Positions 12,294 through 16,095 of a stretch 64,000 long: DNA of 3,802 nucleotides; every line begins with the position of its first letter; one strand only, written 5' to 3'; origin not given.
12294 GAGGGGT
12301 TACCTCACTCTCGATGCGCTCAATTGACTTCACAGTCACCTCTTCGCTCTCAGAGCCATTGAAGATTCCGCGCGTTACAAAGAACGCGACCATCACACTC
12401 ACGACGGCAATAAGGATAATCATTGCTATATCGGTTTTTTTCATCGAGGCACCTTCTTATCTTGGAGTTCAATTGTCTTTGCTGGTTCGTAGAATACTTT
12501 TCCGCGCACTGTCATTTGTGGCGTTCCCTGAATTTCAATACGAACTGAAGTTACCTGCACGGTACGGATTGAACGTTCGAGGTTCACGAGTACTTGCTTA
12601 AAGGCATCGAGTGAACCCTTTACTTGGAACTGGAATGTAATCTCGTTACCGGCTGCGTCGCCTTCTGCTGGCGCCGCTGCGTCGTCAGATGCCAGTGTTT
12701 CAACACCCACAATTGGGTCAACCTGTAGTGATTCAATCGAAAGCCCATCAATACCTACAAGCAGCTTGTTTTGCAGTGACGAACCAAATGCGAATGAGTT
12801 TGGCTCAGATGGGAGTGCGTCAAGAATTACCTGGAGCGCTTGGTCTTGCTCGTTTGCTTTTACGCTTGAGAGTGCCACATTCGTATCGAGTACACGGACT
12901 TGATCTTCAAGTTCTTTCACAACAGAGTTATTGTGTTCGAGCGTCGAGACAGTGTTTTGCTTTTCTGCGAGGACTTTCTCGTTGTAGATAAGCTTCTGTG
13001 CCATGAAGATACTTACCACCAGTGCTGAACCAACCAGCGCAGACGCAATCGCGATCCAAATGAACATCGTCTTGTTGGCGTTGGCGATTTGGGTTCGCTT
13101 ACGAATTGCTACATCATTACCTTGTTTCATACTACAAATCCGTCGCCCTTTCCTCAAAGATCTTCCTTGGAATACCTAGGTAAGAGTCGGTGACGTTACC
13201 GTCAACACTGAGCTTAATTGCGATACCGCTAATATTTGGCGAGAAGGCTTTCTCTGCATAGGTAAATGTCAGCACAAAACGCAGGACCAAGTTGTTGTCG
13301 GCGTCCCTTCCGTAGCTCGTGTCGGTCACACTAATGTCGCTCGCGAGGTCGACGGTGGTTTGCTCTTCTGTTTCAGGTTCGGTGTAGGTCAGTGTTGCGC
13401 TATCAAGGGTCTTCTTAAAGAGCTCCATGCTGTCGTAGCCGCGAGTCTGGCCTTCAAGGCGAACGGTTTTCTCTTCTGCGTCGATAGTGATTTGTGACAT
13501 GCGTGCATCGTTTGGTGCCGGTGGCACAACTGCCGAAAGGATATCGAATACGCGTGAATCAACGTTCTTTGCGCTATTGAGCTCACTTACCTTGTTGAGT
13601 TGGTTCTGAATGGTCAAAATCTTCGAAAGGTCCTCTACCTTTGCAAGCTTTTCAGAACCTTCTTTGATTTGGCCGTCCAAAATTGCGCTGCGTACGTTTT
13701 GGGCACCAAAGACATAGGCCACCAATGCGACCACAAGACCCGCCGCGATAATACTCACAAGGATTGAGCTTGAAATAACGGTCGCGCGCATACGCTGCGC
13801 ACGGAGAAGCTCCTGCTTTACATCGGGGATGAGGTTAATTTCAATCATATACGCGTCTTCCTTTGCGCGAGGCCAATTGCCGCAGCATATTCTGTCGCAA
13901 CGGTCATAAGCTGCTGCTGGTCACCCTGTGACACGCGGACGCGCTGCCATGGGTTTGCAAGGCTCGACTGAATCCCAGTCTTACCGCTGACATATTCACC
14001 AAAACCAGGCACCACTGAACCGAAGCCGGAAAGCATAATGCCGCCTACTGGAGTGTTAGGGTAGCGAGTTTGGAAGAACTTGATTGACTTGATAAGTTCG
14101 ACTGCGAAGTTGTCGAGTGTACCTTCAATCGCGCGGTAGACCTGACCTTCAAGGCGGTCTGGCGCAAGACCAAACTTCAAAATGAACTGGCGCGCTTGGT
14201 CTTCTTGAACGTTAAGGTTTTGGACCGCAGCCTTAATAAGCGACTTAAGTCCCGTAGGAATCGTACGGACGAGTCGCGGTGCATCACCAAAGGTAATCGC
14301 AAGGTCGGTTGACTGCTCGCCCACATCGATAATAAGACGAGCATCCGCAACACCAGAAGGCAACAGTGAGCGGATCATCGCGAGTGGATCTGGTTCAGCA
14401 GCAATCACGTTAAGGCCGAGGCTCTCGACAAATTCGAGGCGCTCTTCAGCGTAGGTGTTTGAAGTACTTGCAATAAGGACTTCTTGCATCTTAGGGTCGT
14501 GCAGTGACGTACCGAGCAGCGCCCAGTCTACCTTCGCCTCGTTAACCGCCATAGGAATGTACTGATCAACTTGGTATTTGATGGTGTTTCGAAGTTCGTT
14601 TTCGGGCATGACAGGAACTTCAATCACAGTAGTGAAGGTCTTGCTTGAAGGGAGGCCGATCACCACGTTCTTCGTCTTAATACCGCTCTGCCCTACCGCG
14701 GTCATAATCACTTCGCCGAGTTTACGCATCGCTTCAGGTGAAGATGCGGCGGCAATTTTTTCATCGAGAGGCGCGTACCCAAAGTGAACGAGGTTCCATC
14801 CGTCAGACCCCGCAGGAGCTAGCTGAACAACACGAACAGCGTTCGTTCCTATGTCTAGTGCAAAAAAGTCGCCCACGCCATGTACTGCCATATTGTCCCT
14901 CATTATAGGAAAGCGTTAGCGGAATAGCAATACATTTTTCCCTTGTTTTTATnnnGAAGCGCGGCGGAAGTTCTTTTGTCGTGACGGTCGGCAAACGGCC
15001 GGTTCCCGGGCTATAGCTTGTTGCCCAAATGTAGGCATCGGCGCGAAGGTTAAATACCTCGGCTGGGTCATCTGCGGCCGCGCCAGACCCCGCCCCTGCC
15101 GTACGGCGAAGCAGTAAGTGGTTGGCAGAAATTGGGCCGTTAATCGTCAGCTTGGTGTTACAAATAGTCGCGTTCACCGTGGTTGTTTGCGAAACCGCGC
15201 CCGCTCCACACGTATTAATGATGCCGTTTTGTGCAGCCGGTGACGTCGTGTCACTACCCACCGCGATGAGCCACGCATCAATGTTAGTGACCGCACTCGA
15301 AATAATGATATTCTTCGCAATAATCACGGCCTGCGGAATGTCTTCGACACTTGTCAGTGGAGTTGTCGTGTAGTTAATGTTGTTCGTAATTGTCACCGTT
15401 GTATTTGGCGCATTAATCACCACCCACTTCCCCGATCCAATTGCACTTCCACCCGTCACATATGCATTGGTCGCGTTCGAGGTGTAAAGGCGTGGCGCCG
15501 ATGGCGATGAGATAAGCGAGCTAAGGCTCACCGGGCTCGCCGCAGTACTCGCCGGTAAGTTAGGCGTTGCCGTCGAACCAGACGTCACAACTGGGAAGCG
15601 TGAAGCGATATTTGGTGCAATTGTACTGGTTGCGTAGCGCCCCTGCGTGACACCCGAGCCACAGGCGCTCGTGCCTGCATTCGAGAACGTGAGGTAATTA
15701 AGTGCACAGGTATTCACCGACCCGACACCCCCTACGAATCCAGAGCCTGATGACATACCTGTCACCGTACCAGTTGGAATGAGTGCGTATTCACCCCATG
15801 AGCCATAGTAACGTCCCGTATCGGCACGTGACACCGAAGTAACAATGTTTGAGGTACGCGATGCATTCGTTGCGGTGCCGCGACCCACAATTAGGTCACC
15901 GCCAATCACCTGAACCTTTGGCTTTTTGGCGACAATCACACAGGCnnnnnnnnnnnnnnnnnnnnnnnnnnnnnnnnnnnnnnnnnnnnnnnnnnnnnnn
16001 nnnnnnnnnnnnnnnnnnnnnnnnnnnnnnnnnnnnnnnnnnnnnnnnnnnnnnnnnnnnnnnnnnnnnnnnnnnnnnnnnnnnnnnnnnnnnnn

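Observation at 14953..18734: Two tandem ~600-aa secreted paralogs heading the T4P cluster, both ending in the identical C-terminal PPRF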

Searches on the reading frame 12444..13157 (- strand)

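Call 52: search_protein_families(library=pfam, proteins=[window:12444-13157:-], max_evalue=0.1)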
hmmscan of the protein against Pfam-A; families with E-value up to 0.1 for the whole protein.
window:12444-13157:- (238 aa): 1 family
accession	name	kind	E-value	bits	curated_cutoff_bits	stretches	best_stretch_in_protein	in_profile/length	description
PF20403.5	DUF6693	-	0.059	14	31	1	20-81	4-66/104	Family of unknown function (DUF6693)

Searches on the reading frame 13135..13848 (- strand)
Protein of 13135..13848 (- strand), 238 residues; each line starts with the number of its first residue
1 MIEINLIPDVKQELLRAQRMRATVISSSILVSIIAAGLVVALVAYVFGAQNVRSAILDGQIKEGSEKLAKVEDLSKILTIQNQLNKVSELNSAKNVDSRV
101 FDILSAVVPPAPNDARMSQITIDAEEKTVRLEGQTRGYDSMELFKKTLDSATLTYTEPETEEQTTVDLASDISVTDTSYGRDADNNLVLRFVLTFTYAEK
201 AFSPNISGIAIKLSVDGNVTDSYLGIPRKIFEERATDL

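Call 52: search_protein_families(library=pfam, proteins=[window:13135-13848:-], max_evalue=0.1)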
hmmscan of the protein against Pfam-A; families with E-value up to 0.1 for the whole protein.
window:13135-13848:- (238 aa): 1 family
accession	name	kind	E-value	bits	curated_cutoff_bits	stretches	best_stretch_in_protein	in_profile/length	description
PF03059.22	NAS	-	0.07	12.9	27.1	0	74-127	9-60/276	Nicotianamine synthase protein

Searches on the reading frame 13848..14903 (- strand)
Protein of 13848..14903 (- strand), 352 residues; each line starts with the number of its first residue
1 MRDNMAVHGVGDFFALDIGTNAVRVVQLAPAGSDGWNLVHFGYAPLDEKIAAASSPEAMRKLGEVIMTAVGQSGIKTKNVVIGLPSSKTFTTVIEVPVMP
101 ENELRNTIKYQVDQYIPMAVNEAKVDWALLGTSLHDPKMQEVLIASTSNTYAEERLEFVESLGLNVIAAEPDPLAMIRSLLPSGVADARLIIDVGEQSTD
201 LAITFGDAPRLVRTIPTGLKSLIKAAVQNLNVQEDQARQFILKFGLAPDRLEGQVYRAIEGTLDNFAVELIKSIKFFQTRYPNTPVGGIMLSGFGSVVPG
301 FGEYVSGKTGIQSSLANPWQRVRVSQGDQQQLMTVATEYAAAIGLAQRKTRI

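Call 55: find_related_loci(query=window:13848-14903:-, collection=metagenome_contigs, flank=10000)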
Query window:13848-14903:- (352 aa) in metagenome_contigs; peptide patterns used: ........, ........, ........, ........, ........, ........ (x = any residue, [..] = any of these).
456 stretches matched a pattern; 386 encode a relative of the query (tblastn E <= 1e-3); the best 80 are kept; 80 distinct loci.
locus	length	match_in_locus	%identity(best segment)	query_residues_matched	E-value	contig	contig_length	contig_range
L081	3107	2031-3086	89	1-352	0e+0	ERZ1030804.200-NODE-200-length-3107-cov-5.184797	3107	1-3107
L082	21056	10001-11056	89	1-352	0e+0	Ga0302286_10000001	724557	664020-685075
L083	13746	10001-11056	87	1-352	0e+0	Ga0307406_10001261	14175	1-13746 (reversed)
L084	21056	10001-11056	88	1-352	0e+0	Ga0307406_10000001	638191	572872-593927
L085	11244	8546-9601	86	1-352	0e+0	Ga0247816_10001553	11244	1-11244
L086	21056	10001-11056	87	1-352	0e+0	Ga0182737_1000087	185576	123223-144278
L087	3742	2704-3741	88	4-349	0e+0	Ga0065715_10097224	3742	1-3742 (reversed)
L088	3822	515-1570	86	1-352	0e+0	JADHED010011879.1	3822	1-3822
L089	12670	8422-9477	86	1-352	0e+0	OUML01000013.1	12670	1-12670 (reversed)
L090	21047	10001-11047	87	1-349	0e+0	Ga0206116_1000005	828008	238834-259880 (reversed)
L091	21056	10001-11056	86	1-352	0e+0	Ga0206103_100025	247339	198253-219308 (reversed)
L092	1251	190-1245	86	1-352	0e+0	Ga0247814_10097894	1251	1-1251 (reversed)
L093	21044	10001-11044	86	5-352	0e+0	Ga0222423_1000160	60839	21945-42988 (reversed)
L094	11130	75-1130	85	1-352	0e+0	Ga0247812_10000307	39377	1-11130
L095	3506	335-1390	85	1-352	0e+0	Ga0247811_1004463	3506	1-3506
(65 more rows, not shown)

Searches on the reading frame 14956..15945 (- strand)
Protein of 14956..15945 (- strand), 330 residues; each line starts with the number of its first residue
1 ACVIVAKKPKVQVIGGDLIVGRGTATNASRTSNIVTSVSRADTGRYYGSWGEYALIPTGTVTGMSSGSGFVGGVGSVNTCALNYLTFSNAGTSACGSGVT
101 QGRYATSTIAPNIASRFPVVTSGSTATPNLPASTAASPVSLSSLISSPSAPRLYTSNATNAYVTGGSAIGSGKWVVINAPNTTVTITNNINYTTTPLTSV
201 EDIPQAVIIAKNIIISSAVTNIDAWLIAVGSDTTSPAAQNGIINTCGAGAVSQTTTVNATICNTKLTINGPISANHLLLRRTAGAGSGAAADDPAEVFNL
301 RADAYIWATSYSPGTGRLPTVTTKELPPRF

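Call 40: predict_structure(alignment_id=A2)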
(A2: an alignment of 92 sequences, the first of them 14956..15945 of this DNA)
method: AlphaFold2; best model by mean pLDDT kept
length: 330 residues; sequences in the alignment: 92
mean_pLDDT: 84.8   pTM: 0.85
mean pLDDT of the five models: 84.8, 84.8, 83.0, 81.5, 81.1
residues with pLDDT >= 90: 134; 70-90: 155; 50-70: 35; < 50: 6
segments of 3 or more residues with pLDDT < 50: 327-330
pLDDT, mean of each block of 10 residues (from residue 1): 64 85 77 86 87 86 85 85 76 62 81 90 92 94 87 94 96 96 97 95 95 96 95 66 88 83 94 89 84 89 84 70 49
secondary structure, 60 per line:
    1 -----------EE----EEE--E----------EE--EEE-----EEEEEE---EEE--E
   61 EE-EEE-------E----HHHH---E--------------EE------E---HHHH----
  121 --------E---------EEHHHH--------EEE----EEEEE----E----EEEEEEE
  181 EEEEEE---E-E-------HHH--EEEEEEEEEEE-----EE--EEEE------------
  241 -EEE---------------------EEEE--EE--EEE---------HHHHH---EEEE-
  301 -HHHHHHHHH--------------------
elements in order: E18-20 E38-40 E46-51 E55-57 E60-62 E64-66 H79-82 H113-116 H141-144 E153-155 E160-164 E174-186 E205-215 E225-228 E242-244 E266-269 E276-278 H288-292 E296-299 H302-310

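Call 48: fold_search(model_id=the predicted structure, library=pdb)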
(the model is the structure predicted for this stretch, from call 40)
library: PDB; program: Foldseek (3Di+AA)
matches with E <= 10: 8; with E <= 0.001: 0
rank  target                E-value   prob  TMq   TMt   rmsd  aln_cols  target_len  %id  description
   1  5kdk                  4.6e+00  0.01  0.09  0.12  21.2       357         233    8  Truncated hemolysin A from P. mirabilis at 2.0 Angstroms resolution crystallized in a high salt condition (released 2017-06-14)
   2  6qvi_B                4.9e+00  0.03  0.15  0.11  11.0       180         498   11  Crystal structure of competence-associated pilin ComZ from Thermus thermophilus (released 2019-05-29)
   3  6eio                  6.3e+00  0.05  0.26  0.35  10.2       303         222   11  Crystal structure of an ice binding protein from an Antarctic Biological Consortium (released 2018-03-28)
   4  7d43_F                7.4e+00  0.01  0.10  0.09  12.0       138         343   11  eIF2B-eIF2(aP), aPg complex (released 2020-12-09)
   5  1hv9_A                9.0e+00  0.00  0.09  0.07  15.8       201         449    7  STRUCTURE OF E. COLI GLMU: ANALYSIS OF PYROPHOSPHORYLASE AND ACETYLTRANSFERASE ACTIVE SITES (released 2001-02-21)
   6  8bwk_C                9.5e+00  0.00  0.09  0.06  20.1       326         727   10  Metagenomic derived PL6 alginate lyase (released 2023-12-20)
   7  8yn0_D                1.0e+01  0.01  0.12  0.10  13.0       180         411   10  Crystal structure of NRG1C in complex with EDS1-SAG101-(ADPr-ATP) (released 2024-12-11)
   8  5gkd_A                1.0e+01  0.01  0.13  0.07  21.3       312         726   13  Structure of PL6 family alginate lyase AlyGC (released 2017-02-08)

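Call 49: search_protein_representatives(protein=window:14956-15945:-)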
Query: 330 residues. Proteins with E-value up to 0.001 (for the whole library): 2466; up to 1e-10: 1763; up to 1e-30: 673. The best 150 are listed.
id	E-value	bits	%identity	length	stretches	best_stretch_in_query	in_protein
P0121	2.3e-99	349.2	56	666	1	2-330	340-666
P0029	4.0e-99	348.4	59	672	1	1-330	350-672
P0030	1.5e-97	343.3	61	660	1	2-330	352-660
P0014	3.1e-95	335.6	57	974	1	2-330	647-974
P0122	3.8e-95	335.4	57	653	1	2-330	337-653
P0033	2.1e-94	332.9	59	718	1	1-330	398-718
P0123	2.5e-94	332.7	57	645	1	1-330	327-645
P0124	3.4e-94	332.2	58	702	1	2-330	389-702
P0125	4.7e-94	331.8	54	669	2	2-330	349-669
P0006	1.0e-92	327.4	57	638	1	1-330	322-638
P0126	1.4e-92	326.9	57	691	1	1-330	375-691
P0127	2.9e-92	325.9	59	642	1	1-330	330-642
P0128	3.0e-92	325.9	54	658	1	2-330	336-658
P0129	1.4e-89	317.1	56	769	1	2-330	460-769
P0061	9.6e-89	314.3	54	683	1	1-330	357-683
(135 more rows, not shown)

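Call 69: fold_search(model_id=the predicted structure, library=viral)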
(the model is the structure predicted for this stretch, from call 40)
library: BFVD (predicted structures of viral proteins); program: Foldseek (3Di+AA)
matches with E <= 10: 23; with E <= 0.001: 0
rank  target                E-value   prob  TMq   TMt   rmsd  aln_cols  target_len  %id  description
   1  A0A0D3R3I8            1.8e+00  0.01  0.07  0.12  19.1       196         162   10  Pentapeptide repeat-containing protein [Testudo hermanni ranavirus]
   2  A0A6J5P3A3            1.9e+00  0.03  0.13  0.05  17.4       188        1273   14  Chlorovirus glycoprotein repeat domain-containing protein [uncultured Caudovirales phage]
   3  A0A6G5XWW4            4.1e+00  0.01  0.08  0.07  11.6       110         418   14  (no name in the UniProt tables at hand)
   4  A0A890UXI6            4.5e+00  0.02  0.13  0.17  19.4       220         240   10  (no name in the UniProt tables at hand)
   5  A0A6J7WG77            5.3e+00  0.02  0.18  0.12  24.7       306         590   11  Collagen triple helix repeat [uncultured Caudovirales phage]
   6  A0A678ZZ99            5.3e+00  0.00  0.09  0.07  20.6       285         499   11  Uncharacterized protein [Pectobacterium phage Arno162]
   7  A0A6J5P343            5.5e+00  0.01  0.11  0.14  16.4       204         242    9  Uncharacterized protein [uncultured Caudovirales phage]
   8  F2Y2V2                5.8e+00  0.03  0.14  0.11  13.5       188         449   10  (no name in the UniProt tables at hand)
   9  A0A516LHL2            5.8e+00  0.01  0.10  0.05  20.6       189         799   13  (no name in the UniProt tables at hand)
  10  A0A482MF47            6.1e+00  0.01  0.11  0.10  13.4       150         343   11  (no name in the UniProt tables at hand)
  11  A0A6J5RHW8            6.5e+00  0.02  0.19  0.07  12.1       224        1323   15  Uncharacterized protein [uncultured Caudovirales phage]
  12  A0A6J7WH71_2          6.5e+00  0.00  0.08  0.05  24.3       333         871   15  Bacteriophage T7 tail fibre protein [uncultured Caudovirales phage]
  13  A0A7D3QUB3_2          6.8e+00  0.02  0.16  0.08  11.4       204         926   13  Uncharacterized protein [Fadolivirus FV1/VV64]
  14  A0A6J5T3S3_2          6.8e+00  0.01  0.10  0.05  19.1       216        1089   16  Concanavalin A-like lectin/glucanases superfamily [uncultured Caudovirales phage]
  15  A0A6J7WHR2            7.1e+00  0.05  0.15  0.14   9.0       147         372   16  Uncharacterized protein [uncultured Caudovirales phage]
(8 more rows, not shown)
